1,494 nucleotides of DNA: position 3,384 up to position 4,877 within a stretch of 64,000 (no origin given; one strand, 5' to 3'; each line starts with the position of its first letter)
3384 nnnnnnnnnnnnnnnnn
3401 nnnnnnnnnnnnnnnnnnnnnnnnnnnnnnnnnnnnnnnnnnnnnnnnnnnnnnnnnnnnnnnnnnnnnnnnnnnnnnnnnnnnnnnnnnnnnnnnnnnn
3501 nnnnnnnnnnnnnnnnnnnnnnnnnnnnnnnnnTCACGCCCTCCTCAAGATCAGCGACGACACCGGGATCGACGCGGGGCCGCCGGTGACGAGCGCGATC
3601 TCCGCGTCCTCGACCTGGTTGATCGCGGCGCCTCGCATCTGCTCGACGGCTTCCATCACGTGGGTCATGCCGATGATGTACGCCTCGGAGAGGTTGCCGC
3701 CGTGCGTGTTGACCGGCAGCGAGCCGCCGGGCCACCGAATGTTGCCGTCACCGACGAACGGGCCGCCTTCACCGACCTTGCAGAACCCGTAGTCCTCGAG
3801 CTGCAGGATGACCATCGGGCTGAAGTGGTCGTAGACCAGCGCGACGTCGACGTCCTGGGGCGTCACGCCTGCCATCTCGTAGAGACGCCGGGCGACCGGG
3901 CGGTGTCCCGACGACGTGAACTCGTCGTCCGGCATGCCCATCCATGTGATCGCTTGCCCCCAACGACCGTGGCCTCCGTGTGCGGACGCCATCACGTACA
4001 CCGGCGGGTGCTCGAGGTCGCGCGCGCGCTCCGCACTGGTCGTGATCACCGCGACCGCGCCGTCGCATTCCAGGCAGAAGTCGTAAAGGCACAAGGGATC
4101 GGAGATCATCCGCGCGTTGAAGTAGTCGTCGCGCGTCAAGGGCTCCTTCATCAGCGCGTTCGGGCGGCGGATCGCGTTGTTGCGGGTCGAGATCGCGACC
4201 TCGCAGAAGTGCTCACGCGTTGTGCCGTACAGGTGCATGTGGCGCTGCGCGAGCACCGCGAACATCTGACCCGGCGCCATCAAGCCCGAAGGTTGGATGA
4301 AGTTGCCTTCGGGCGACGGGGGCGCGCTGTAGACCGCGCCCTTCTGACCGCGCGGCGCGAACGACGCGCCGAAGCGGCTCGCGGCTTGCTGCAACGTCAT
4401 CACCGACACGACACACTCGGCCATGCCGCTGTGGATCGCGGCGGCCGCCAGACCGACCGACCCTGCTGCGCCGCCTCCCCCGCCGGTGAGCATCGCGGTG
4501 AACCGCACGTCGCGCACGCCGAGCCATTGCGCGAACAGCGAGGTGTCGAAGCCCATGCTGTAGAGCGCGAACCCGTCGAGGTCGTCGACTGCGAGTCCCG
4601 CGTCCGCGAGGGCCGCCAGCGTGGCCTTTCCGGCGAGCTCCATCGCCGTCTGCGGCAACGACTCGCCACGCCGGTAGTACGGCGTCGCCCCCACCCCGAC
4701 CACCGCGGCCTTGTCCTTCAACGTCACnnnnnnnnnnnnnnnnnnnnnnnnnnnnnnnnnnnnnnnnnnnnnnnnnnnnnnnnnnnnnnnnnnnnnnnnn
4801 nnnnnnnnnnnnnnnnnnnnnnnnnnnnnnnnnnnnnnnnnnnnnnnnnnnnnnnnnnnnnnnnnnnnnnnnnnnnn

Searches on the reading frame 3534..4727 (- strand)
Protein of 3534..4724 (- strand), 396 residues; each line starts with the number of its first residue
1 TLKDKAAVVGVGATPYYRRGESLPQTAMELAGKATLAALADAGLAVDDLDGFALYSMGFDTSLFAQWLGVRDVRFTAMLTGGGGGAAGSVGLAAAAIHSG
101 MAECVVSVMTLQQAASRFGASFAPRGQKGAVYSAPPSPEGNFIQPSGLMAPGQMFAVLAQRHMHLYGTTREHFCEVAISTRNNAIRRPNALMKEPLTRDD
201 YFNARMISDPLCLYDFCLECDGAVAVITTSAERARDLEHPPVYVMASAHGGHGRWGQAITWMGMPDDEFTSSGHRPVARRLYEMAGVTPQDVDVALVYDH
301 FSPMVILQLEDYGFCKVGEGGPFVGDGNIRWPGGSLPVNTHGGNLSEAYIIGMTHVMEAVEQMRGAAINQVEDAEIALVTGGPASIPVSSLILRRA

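Call 7: search_protein_families(library=pfam, proteins=[window:3534-4724:-], max_evalue=0.001)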
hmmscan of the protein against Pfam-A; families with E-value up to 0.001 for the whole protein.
window:3534-4724:- (396 aa): 1 family
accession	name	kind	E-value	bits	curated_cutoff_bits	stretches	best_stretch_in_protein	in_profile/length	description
PF22691.2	Thiolase_C_1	-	4.3e-38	130.7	28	1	267-381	13-129/144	Thiolase C-terminal domain-like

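Call 10: find_encoding_contigs(protein=window:3534-4724:-, flank=10000, max_places=10)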
Protein window:3534-4724:- (396 aa): no gene with exactly this product is on record in the collection.

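Call 14: find_encoding_contigs(protein=window:3537-4727:-, flank=10000, max_places=10)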
Protein seq(397 aa) (397 aa): no gene with exactly this product is on record in the collection.

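Call 17: find_homologous_proteins(query=window:3537-4727:-, max_evalue=1e-30)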
Query seq(397 aa) (397 aa): 6558 proteins with E <= 1e-30 among 8000 candidates; the best 120 are listed.
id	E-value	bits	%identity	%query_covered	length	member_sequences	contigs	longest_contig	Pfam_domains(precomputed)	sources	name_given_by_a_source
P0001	1.0e-239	813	89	100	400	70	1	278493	PF22691.3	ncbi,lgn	-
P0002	4.5e-236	801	87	99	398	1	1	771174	PF22691.3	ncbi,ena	-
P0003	2.4e-234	795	86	100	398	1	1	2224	PF22691.3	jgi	jgi:acetyl-CoA acetyltransferase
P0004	2.0e-233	792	87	100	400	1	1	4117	PF22691.3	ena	-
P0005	8.9e-233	790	87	99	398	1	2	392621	PF22691.3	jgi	jgi:acetyl-CoA acetyltransferase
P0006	2.7e-232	789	87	100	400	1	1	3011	PF22691.3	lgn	-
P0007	2.8e-232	789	87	100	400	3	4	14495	PF22691.3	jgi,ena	jgi:acetyl-CoA acetyltransferase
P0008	9.9e-232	787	86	100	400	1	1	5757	PF22691.3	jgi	jgi:acetyl-CoA acetyltransferase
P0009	1.3e-231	786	86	99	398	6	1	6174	PF22691.3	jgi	jgi:acetyl-CoA acetyltransferase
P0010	1.4e-231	786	86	99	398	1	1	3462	PF22691.3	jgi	jgi:acetyl-CoA acetyltransferase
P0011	4.8e-231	785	86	99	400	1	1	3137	PF22691.3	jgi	jgi:acetyl-CoA acetyltransferase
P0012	6.0e-231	784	87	99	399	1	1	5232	PF22691.3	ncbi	-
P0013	6.1e-231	784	86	99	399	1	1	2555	PF22691.3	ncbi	-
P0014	9.6e-231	784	86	99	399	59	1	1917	PF22691.3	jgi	jgi:acetyl-CoA acetyltransferase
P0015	8.0e-230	781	86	99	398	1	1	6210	PF22691.3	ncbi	-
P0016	1.0e-229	780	86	99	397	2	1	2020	PF22691.3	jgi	jgi:acetyl-CoA acetyltransferase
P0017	2.3e-229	779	85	99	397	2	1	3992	PF22691.3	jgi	jgi:acetyl-CoA acetyltransferase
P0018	4.6e-229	778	85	99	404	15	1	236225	PF22691.3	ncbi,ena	-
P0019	4.6e-229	778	85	100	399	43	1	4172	PF22691.3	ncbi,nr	ncbi:MAG: hypothetical protein QOI44_1420 [Actinomycetota bacterium]|nr:hypothetical protein [Actino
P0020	2.9e-228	775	85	99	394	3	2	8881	PF22691.3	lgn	-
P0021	1.4e-227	773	85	99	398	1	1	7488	PF22691.3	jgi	jgi:acetyl-CoA acetyltransferase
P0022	1.9e-227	773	85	99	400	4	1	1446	PF22691.3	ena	-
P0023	2.0e-227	773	86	99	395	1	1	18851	PF22691.3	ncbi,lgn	-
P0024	2.1e-227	773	86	99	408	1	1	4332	PF22691.3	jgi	jgi:acetyl-CoA acetyltransferase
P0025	3.3e-227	772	85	99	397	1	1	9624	PF22691.3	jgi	jgi:acetyl-CoA acetyltransferase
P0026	4.8e-227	771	85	99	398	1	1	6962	PF22691.3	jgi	jgi:acetyl-CoA acetyltransferase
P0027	1.5e-226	770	85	99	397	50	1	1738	PF22691.3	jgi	jgi:acetyl-CoA acetyltransferase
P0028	1.9e-226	769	85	99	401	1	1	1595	PF22691.3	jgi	jgi:acetyl-CoA acetyltransferase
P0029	2.3e-226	769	84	99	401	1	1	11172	PF22691.3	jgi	jgi:acetyl-CoA acetyltransferase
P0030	2.4e-226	769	85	99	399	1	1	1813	PF22691.3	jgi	jgi:acetyl-CoA acetyltransferase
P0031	2.9e-226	769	84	99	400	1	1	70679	PF22691.3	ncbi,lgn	-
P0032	3.2e-226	769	84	99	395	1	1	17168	PF22691.3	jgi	jgi:acetyl-CoA acetyltransferase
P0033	4.0e-226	768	85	99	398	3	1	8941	PF22691.3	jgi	jgi:acetyl-CoA acetyltransferase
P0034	4.2e-226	768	85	99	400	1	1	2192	PF22691.3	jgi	jgi:acetyl-CoA acetyltransferase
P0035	5.2e-226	768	84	99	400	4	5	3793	PF22691.3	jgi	jgi:acetyl-CoA acetyltransferase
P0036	6.2e-226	768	84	99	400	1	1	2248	PF22691.3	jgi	jgi:acetyl-CoA acetyltransferase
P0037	6.9e-226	768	86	99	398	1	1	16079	PF22691.3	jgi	jgi:acetyl-CoA acetyltransferase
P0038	2.1e-225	766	84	99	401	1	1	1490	PF22691.3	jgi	jgi:acetyl-CoA acetyltransferase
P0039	2.5e-225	766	85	99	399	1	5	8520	PF22691.3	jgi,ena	jgi:acetyl-CoA acetyltransferase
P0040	2.8e-225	766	84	99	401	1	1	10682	PF22691.3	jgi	jgi:acetyl-CoA acetyltransferase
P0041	3.1e-225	765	84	100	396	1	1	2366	PF22691.3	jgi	jgi:acetyl-CoA acetyltransferase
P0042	3.2e-225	765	84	99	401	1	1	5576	PF22691.3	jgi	jgi:acetyl-CoA acetyltransferase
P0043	4.7e-225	765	84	99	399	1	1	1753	PF22691.3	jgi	jgi:acetyl-CoA acetyltransferase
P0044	6.6e-225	764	85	99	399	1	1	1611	PF22691.3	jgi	jgi:acetyl-CoA acetyltransferase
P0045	1.2e-224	764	84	99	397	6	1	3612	PF22691.3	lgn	-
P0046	1.3e-224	763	84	99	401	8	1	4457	PF22691.3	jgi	jgi:acetyl-CoA acetyltransferase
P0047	1.8e-224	763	84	99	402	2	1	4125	PF22691.3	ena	-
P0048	6.5e-223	758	84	99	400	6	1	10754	PF22691.3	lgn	-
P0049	8.3e-223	757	83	99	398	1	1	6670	PF22691.3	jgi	jgi:acetyl-CoA acetyltransferase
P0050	5.2e-222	755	84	99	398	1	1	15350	PF22691.3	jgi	jgi:acetyl-CoA acetyltransferase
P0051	5.6e-222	755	83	100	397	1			PF22691.3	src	-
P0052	5.7e-221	751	84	99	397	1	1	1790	PF22691.3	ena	-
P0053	2.0e-220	750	84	99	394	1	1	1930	PF22691.3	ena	-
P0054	6.5e-220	748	83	99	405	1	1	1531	PF22691.3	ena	-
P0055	1.1e-219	747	82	100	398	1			PF22691.3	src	-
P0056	2.8e-219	746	82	100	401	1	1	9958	PF22691.3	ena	-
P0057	7.5e-219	744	84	99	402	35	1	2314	PF22691.3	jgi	jgi:acetyl-CoA acetyltransferase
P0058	2.4e-218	743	82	99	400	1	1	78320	PF22691.3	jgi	jgi:acetyl-CoA acetyltransferase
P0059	3.9e-218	742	82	99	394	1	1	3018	PF22691.3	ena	-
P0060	4.3e-218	742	81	99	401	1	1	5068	PF22691.3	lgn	-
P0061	8.8e-218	741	82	99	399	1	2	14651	PF22691.3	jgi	jgi:acetyl-CoA acetyltransferase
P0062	1.1e-217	741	87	93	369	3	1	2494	PF22691.3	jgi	jgi:acetyl-CoA acetyltransferase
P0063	1.3e-217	740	80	99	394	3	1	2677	PF22691.3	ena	-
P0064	3.7e-217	739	81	99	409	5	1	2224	PF22691.3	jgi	-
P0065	6.8e-217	738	81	100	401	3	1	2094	PF22691.3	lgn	-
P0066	8.7e-217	738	84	98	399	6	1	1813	PF22691.3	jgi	jgi:acetyl-CoA acetyltransferase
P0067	3.2e-216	736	82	99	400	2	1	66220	PF22691.3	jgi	jgi:acetyl-CoA acetyltransferase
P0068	4.3e-216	735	81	99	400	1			PF22691.3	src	-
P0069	5.1e-216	735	83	99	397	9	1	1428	PF22691.3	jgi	jgi:acetyl-CoA acetyltransferase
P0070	9.0e-216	734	81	100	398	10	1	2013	PF22691.3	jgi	jgi:acetyl-CoA acetyltransferase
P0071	1.6e-215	733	81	99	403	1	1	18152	PF22691.3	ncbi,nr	ncbi:MAG TPA: thiolase [Acidimicrobiia bacterium]|nr:thiolase [Acidimicrobiia bacterium]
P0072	1.7e-215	733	82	99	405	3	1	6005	PF22691.3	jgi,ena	-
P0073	7.0e-215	731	81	100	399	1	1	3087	PF22691.3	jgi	jgi:acetyl-CoA acetyltransferase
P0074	1.0e-214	731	80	99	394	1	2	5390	PF22691.3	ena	-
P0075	2.3e-214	730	81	99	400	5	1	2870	PF22691.3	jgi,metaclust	metaclust:\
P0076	5.7e-214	728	80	99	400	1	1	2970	PF22691.3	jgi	jgi:acetyl-CoA acetyltransferase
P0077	6.0e-214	728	80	100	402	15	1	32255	PF22691.3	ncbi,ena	-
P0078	8.8e-214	728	81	99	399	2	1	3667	PF22691.3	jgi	jgi:acetyl-CoA acetyltransferase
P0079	1.3e-213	727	80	99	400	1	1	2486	PF22691.3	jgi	jgi:acetyl-CoA acetyltransferase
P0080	1.3e-213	727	80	100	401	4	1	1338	PF22691.3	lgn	-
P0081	1.5e-213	727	80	99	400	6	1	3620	PF22691.3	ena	-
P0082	2.7e-213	726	80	100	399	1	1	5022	PF22691.3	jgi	jgi:acetyl-CoA acetyltransferase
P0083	2.8e-213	726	80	99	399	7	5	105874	PF22691.3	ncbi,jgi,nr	ncbi:MAG TPA: thiolase [Acidimicrobiia bacterium]|jgi:acetyl-CoA acetyltransferase|nr:thiolase [Acid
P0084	3.1e-213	726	80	99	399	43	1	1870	PF22691.3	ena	-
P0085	3.1e-213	726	80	100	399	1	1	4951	PF22691.3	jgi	jgi:acetyl-CoA acetyltransferase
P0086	3.7e-213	726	79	100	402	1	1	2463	PF22691.3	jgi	-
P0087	4.0e-213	726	80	99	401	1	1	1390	PF22691.3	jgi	jgi:acetyl-CoA acetyltransferase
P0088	5.1e-213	725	81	100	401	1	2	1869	PF22691.3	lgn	-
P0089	5.9e-213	725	80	99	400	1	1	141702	PF22691.3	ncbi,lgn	-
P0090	7.5e-213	725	80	99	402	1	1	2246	PF22691.3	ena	-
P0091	9.3e-213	724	81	100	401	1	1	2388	PF22691.3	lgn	-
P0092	1.0e-212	724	81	100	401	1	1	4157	PF22691.3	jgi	jgi:acetyl-CoA acetyltransferase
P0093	1.0e-212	724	81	99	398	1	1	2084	PF22691.3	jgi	jgi:acetyl-CoA acetyltransferase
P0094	1.1e-212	724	80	100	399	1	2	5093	PF22691.3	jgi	jgi:acetyl-CoA acetyltransferase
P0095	1.2e-212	724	80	99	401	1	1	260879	PF22691.3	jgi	-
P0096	1.8e-212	723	80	100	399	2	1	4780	PF22691.3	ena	-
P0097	1.8e-212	723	79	100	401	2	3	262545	PF22691.3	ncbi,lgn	ncbi:MAG: thiolase [Acidimicrobiia bacterium]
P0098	2.8e-212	723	80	99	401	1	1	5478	PF22691.3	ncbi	-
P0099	3.2e-212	723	79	99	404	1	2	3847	PF22691.3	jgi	jgi:acetyl-CoA acetyltransferase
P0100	3.6e-212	722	80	99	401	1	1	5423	PF22691.3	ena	-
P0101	4.0e-212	722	79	100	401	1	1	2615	PF22691.3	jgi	jgi:acetyl-CoA acetyltransferase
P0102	4.5e-212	722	81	100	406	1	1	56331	PF22691.3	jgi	jgi:acetyl-CoA acetyltransferase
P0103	4.5e-212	722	81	98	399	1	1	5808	PF22691.3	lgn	-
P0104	5.3e-212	722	80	99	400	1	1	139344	PF22691.3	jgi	jgi:acetyl-CoA acetyltransferase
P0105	5.8e-212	722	80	99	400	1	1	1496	PF22691.3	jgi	jgi:acetyl-CoA acetyltransferase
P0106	5.8e-212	722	79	99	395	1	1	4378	PF22691.3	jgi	jgi:acetyl-CoA acetyltransferase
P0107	6.6e-212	722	80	97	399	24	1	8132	PF22691.3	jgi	jgi:acetyl-CoA acetyltransferase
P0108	8.4e-212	721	80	100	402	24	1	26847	PF22691.3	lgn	-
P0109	8.5e-212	721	79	100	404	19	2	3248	PF22691.3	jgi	jgi:acetyl-CoA acetyltransferase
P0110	1.2e-211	721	79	99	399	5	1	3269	PF22691.3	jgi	jgi:acetyl-CoA acetyltransferase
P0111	1.3e-211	721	79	100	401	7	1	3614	PF22691.3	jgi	jgi:acetyl-CoA acetyltransferase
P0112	1.5e-211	720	80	100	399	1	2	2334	PF22691.3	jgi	jgi:acetyl-CoA acetyltransferase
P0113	2.1e-211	720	80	100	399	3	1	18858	PF22691.3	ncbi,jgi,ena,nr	ncbi:MAG TPA: thiolase [Acidimicrobiia bacterium]|nr:thiolase [Acidimicrobiia bacterium]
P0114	2.4e-211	720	80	100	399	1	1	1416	PF22691.3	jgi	jgi:acetyl-CoA acetyltransferase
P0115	2.6e-211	720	80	99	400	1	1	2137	PF22691.3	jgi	jgi:acetyl-CoA acetyltransferase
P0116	3.3e-211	719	81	98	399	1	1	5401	PF22691.3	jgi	jgi:acetyl-CoA acetyltransferase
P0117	3.6e-211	719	78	100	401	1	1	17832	PF22691.3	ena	-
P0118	3.9e-211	719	81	99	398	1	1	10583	PF22691.3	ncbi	-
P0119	4.6e-211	719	79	99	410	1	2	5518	PF22691.3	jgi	jgi:acetyl-CoA acetyltransferase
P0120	6.4e-211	718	80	99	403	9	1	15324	PF22691.3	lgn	-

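Call 18: find_encoding_contigs(protein=P0001, flank=10000, max_places=3)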
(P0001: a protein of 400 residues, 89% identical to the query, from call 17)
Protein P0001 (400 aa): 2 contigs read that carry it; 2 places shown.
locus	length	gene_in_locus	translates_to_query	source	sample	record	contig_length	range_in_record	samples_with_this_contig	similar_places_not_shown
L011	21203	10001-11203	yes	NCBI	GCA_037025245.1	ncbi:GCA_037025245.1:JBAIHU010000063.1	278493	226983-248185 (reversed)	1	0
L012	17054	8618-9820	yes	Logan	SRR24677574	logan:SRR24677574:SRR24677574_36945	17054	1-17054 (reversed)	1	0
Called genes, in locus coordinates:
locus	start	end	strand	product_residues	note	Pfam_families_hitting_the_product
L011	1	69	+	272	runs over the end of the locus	PF11716:MDMPI_N, PF12867:DinB_2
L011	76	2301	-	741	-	-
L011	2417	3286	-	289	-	-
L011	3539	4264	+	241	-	PF00486:Trans_reg_C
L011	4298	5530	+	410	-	PF08240:ADH_N, PF00107:ADH_zinc_N, PF13602:ADH_zinc_N_2 (weak)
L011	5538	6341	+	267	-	PF00378:ECH_1, PF16113:ECH_2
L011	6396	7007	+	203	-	PF00440:TetR_N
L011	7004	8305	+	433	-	-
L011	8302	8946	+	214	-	-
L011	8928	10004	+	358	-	PF04909:Amidohydro_2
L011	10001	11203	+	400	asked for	PF22691:Thiolase_C_1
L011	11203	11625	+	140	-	PF12172:zf-ChsH2, PF01796:OB_ChsH2_C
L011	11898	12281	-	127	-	-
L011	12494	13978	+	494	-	PF00501:AMP-binding, PF13193:AMP-binding_C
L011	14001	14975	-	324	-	PF00557:Peptidase_M24 (weak)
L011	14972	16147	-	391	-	PF00557:Peptidase_M24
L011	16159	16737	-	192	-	PF01871:AMMECR1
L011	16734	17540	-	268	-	PF01875:Memo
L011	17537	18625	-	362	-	PF04055:Radical_SAM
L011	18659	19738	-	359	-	PF13875:DUF4202, PF07366:SnoaL (weak), PF12680:SnoaL_2, PF14534:DUF4440 (weak)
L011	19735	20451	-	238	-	PF01738:DLH, PF00326:Peptidase_S9 (faint)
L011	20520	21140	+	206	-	PF02660:G3P_acyltransf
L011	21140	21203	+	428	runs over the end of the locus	PF05977:MFS_3, PF07690:MFS_1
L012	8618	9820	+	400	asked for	PF22691:Thiolase_C_1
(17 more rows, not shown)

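Call 19: find_encoding_contigs(protein=P0002, flank=10000, max_places=3)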
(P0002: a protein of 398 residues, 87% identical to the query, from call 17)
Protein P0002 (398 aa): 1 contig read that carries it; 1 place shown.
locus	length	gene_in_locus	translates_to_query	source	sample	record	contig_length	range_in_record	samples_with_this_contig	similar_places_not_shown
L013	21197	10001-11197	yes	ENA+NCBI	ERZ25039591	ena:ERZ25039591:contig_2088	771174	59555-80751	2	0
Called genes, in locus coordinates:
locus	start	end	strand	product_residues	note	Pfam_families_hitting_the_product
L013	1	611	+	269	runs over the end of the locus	PF11716:MDMPI_N, PF12867:DinB_2, PF07398:MDMPI_C (weak)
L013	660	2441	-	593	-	-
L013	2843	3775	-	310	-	-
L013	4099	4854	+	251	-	PF00486:Trans_reg_C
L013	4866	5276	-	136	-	PF00583:Acetyltransf_1, PF13673:Acetyltransf_10, PF13508:Acetyltransf_7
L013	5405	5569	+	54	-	-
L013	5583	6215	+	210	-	PF00378:ECH_1, PF16113:ECH_2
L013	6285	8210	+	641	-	PF00440:TetR_N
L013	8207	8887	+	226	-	-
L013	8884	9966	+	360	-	PF04909:Amidohydro_2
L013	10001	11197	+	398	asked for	PF22691:Thiolase_C_1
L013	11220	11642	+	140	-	PF12172:zf-ChsH2, PF01796:OB_ChsH2_C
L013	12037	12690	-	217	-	-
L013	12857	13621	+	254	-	PF00501:AMP-binding, PF13193:AMP-binding_C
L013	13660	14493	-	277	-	PF00557:Peptidase_M24 (weak)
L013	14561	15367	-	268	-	PF00557:Peptidase_M24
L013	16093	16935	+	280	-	-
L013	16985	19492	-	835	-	PF05425:CopD, PF04055:Radical_SAM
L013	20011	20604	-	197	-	PF13490:zf-HC2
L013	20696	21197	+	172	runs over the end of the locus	PF04542:Sigma70_r2, PF08281:Sigma70_r4_2, PF04545:Sigma70_r4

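Call 20: find_encoding_contigs(protein=P0005, flank=10000, max_places=3)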
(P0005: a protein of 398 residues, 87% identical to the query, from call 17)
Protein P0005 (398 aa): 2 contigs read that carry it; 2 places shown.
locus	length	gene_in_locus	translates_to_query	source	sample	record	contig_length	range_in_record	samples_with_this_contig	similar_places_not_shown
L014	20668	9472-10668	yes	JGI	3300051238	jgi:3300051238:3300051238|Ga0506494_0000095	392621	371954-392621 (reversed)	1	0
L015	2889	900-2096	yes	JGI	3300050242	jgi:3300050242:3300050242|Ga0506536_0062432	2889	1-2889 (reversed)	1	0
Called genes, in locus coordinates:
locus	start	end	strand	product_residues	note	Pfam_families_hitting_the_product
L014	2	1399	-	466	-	?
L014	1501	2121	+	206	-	-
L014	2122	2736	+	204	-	-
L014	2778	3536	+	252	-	PF00486:Trans_reg_C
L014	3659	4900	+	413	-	PF08240:ADH_N, PF00107:ADH_zinc_N, PF13602:ADH_zinc_N_2 (weak)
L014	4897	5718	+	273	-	PF00378:ECH_1, PF16113:ECH_2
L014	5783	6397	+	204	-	PF00440:TetR_N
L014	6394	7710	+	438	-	-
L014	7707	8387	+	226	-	-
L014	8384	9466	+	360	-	PF04909:Amidohydro_2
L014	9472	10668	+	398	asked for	PF22691:Thiolase_C_1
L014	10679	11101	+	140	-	PF12172:zf-ChsH2, PF01796:OB_ChsH2_C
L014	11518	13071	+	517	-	PF00501:AMP-binding, PF13193:AMP-binding_C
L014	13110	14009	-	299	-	PF00557:Peptidase_M24 (weak)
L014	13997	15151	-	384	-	PF00557:Peptidase_M24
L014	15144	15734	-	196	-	PF01871:AMMECR1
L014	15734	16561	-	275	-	PF01875:Memo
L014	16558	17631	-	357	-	PF04055:Radical_SAM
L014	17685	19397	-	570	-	PF04234:CopC, PF05425:CopD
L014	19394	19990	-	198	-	PF13490:zf-HC2 (faint)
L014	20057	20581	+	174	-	PF04542:Sigma70_r2, PF08281:Sigma70_r4_2, PF04545:Sigma70_r4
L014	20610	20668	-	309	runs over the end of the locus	PF13875:DUF4202, PF07366:SnoaL (weak), PF12680:SnoaL_2, PF14534:DUF4440 (weak)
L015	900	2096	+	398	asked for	PF22691:Thiolase_C_1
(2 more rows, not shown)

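Call 31: find_encoding_contigs(protein=P0018, flank=6000, max_places=2)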
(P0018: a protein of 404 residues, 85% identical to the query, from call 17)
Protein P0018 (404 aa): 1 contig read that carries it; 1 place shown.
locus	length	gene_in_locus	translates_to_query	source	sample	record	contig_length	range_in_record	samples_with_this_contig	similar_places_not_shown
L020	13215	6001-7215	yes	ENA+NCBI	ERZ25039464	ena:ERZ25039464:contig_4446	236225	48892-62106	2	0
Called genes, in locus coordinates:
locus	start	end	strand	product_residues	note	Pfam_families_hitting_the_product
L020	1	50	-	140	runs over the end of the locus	PF00583:Acetyltransf_1, PF13673:Acetyltransf_10, PF13508:Acetyltransf_7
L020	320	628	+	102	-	PF08240:ADH_N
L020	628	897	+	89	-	-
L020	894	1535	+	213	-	PF00107:ADH_zinc_N, PF13602:ADH_zinc_N_2 (weak)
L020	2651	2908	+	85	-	-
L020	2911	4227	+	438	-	-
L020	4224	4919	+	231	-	-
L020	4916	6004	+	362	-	PF04909:Amidohydro_2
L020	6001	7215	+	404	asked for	PF22691:Thiolase_C_1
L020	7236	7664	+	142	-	PF12172:zf-ChsH2, PF01796:OB_ChsH2_C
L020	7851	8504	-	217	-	-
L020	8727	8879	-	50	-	-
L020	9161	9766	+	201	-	PF00501:AMP-binding, PF13193:AMP-binding_C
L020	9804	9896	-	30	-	-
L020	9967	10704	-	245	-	-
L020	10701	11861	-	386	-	PF00557:Peptidase_M24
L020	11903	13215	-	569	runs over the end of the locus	PF04234:CopC, PF05425:CopD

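Call 32: find_encoding_contigs(protein=P0007, flank=6000, max_places=4)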
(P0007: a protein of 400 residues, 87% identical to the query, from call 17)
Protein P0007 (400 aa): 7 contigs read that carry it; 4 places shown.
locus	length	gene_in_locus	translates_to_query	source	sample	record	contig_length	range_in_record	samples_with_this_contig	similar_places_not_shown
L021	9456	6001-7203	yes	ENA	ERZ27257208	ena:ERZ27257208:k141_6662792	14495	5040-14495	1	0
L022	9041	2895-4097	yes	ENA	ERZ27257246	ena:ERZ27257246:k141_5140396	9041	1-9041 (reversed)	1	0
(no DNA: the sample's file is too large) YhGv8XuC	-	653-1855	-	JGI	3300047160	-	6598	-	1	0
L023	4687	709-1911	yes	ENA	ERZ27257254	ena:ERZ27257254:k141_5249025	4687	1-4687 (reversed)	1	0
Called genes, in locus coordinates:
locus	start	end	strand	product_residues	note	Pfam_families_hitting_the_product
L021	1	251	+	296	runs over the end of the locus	PF02673:BacA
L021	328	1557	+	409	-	PF08240:ADH_N, PF00107:ADH_zinc_N, PF13602:ADH_zinc_N_2 (weak)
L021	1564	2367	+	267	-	PF00378:ECH_1, PF16113:ECH_2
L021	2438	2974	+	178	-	PF00440:TetR_N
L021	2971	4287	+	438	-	-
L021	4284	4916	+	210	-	-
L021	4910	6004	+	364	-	PF04909:Amidohydro_2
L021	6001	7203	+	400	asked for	PF22691:Thiolase_C_1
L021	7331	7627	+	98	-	PF01796:OB_ChsH2_C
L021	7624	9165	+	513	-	PF00501:AMP-binding, PF13193:AMP-binding_C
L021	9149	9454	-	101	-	?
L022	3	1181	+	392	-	?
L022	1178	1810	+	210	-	-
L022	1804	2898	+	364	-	PF04909:Amidohydro_2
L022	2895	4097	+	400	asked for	PF22691:Thiolase_C_1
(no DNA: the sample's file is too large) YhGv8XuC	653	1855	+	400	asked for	PF22691:Thiolase_C_1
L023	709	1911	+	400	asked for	PF22691:Thiolase_C_1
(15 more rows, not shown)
